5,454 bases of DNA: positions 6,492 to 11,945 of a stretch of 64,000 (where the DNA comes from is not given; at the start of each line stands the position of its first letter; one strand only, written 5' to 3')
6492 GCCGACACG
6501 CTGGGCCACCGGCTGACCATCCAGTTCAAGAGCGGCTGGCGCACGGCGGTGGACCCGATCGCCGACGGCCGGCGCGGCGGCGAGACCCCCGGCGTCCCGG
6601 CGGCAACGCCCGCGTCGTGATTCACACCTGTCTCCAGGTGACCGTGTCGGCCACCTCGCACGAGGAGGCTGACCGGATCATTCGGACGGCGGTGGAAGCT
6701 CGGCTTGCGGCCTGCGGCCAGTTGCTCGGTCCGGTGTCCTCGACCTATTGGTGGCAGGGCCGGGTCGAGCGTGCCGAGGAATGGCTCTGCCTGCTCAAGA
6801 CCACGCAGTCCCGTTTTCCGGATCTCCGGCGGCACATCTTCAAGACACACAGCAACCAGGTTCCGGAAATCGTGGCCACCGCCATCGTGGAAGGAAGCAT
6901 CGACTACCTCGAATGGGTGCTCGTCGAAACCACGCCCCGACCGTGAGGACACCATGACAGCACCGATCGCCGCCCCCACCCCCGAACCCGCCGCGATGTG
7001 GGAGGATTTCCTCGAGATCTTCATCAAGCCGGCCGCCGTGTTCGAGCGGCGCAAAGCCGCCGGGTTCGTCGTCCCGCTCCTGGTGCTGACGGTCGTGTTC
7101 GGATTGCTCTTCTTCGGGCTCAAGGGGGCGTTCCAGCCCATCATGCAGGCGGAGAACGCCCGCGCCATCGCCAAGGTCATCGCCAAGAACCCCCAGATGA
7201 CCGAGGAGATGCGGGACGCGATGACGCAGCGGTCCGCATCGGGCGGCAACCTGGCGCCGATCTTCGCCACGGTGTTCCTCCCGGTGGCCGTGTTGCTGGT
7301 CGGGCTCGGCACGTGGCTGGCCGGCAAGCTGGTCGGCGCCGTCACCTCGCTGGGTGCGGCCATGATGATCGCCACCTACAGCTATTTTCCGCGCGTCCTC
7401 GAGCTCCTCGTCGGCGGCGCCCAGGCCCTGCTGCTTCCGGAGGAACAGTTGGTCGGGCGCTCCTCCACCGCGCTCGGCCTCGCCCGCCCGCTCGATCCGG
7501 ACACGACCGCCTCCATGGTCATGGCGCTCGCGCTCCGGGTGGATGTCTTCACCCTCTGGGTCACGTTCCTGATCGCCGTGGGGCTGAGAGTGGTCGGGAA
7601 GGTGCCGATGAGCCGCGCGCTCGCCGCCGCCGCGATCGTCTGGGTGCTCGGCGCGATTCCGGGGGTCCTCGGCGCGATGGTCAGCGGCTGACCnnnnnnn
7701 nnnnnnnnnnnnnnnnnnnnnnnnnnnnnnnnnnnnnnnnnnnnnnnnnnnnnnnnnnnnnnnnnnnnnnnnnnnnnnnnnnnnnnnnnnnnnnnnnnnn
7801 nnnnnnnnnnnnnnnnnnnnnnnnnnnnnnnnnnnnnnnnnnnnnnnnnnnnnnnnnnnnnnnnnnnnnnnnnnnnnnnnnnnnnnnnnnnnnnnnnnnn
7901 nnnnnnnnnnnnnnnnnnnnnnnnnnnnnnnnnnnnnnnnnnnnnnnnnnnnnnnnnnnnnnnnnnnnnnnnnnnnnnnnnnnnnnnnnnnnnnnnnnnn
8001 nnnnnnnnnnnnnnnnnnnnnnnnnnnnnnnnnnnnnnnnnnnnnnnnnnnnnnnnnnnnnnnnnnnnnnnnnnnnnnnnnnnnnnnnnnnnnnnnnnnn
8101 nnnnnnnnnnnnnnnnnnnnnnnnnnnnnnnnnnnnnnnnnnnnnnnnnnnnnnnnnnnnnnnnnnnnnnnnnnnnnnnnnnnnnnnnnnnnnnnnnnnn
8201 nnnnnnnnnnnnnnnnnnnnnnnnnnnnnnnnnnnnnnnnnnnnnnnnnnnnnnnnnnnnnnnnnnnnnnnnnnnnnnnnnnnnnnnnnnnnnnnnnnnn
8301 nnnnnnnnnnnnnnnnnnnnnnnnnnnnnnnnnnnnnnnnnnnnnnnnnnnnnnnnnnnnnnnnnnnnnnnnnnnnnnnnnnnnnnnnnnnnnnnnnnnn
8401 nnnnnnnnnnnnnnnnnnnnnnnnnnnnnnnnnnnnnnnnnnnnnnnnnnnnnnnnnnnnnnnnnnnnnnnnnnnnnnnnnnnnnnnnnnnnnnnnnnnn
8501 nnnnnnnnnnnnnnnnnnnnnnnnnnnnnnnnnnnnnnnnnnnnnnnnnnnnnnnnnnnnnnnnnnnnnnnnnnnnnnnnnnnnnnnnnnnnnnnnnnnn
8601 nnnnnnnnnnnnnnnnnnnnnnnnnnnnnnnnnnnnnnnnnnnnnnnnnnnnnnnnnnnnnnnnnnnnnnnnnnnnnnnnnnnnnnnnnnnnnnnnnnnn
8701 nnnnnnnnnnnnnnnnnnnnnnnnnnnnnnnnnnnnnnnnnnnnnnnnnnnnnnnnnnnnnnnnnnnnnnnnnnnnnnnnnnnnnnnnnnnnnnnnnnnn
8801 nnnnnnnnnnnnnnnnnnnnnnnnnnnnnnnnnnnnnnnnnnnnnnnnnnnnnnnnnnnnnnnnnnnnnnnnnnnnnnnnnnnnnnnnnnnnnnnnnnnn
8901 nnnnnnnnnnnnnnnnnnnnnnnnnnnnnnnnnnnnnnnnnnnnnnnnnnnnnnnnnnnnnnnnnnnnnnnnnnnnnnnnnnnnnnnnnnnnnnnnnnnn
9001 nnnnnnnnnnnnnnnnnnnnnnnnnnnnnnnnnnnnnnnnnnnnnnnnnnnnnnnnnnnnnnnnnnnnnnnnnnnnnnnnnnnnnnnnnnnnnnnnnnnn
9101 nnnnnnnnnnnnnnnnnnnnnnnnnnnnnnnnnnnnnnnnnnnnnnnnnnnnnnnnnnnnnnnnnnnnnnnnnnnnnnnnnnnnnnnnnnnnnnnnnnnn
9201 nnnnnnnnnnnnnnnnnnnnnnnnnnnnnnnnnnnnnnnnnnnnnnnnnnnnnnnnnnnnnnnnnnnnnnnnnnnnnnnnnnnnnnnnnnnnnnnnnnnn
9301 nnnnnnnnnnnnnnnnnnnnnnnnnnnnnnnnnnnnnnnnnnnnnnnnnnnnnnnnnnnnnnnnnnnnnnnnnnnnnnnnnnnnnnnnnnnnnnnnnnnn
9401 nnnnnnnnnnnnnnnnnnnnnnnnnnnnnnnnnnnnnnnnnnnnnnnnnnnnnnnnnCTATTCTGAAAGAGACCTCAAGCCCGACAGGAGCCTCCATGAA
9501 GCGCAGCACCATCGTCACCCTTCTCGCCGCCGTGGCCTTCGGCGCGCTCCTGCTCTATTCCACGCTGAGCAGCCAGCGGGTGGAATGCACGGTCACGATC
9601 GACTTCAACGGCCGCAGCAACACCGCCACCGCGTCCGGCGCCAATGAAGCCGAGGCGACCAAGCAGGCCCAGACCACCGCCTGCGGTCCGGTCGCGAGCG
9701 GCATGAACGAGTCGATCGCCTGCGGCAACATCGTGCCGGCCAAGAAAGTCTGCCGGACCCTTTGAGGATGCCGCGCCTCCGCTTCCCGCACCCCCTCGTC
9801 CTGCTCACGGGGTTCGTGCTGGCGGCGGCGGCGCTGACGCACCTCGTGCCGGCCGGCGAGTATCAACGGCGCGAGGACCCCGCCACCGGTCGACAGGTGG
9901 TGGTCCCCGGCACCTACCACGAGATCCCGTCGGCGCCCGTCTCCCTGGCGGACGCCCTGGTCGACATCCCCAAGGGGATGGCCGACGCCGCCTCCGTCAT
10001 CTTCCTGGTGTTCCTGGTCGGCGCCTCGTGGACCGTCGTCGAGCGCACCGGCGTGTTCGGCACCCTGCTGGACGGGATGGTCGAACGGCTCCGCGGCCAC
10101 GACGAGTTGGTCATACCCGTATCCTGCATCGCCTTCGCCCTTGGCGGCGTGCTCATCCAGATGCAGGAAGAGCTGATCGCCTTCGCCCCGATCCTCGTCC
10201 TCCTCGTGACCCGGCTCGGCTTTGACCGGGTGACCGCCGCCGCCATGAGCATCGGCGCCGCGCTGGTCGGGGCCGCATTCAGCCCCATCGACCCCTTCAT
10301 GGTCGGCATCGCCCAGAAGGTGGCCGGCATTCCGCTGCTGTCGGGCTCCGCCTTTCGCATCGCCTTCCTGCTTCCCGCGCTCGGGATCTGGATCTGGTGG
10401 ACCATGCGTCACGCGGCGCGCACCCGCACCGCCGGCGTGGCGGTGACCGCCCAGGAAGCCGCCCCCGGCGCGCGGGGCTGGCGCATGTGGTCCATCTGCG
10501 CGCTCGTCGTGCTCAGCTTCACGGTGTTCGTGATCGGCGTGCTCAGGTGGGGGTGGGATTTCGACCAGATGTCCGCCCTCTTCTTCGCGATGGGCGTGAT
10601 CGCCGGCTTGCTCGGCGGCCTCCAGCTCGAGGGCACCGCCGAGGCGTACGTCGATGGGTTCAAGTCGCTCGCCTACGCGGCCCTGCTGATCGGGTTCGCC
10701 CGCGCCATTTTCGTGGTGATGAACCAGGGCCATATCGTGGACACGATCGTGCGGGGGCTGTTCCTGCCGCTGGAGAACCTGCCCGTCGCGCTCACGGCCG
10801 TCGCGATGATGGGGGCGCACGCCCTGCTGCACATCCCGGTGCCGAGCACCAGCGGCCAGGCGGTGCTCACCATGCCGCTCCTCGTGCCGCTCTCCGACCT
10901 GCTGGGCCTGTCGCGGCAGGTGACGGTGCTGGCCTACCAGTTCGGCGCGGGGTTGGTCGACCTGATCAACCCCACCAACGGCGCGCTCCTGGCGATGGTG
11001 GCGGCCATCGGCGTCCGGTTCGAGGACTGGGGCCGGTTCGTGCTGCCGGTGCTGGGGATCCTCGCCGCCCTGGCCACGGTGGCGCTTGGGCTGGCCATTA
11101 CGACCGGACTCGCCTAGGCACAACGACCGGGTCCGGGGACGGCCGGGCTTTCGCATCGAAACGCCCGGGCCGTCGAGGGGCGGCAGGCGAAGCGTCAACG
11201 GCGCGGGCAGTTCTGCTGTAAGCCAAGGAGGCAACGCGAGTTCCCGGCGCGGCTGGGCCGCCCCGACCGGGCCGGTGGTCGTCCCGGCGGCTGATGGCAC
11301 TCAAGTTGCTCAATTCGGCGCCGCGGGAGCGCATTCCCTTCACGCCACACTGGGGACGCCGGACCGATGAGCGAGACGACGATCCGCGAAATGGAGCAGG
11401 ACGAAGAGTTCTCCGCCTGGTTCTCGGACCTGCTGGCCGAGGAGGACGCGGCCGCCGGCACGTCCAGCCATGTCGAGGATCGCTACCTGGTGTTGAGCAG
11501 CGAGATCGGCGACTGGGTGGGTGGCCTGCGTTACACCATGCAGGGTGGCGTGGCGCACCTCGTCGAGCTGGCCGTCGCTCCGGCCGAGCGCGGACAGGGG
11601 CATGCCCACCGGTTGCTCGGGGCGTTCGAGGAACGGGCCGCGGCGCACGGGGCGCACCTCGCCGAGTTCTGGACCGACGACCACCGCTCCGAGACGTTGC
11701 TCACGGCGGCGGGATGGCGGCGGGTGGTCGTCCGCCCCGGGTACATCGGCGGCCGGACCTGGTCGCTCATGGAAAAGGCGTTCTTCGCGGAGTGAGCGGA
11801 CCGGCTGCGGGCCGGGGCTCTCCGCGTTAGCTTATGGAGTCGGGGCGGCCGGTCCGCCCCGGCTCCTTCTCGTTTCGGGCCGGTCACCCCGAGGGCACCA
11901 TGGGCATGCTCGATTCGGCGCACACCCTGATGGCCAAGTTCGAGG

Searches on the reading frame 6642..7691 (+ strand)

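Call 86: search_protein_families(library=pfam, proteins=[window:6642-7691:+], max_evalue=0.001)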
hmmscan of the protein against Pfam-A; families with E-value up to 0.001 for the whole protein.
window:6642-7691:+ (349 aa): 1 family
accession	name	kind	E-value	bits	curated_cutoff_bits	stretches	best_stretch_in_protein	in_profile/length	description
PF04893.22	Yip1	-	7.7e-13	49.1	28.6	1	125-339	2-168/173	Yip1 domain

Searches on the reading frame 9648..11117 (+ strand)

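Call 86: search_protein_families(library=pfam, proteins=[window:9648-11117:+], max_evalue=0.001)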
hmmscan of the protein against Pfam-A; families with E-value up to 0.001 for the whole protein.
window:9648-11117:+ (489 aa): 3 families
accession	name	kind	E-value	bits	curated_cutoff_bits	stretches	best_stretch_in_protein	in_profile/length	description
PF03606.21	DcuC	-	2.5e-74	250.9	23.1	1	46-480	1-456/461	C4-dicarboxylate anaerobic carrier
PF03553.21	Na_H_antiporter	-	1.2e-09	38.4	23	1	240-482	48-300/303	Na+/H+ antiporter family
PF03806.19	ABG_transport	-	0.00015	20.6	27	1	331-454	328-452/502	AbgT putative transporter family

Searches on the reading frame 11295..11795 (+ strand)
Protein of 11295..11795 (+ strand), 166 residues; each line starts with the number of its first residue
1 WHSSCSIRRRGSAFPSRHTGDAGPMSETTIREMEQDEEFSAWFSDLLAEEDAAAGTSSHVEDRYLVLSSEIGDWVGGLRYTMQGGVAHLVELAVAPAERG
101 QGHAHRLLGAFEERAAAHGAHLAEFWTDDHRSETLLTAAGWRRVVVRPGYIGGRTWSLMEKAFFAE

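Call 86: search_protein_families(library=pfam, proteins=[window:11295-11795:+], max_evalue=0.001)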
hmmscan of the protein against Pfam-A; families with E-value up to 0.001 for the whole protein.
window:11295-11795:+ (166 aa): 3 families
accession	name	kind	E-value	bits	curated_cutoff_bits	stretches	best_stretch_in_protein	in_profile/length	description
PF00583.31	Acetyltransf_1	-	3.7e-10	40.5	20.7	1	30-130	4-105/116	Acetyltransferase (GNAT) family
PF13508.13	Acetyltransf_7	-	2.5e-06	28.2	27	1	63-123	4-65/84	Acetyltransferase (GNAT) domain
PF13673.13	Acetyltransf_10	-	9.1e-05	22.9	23.6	1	44-127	14-92/128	Acetyltransferase (GNAT) domain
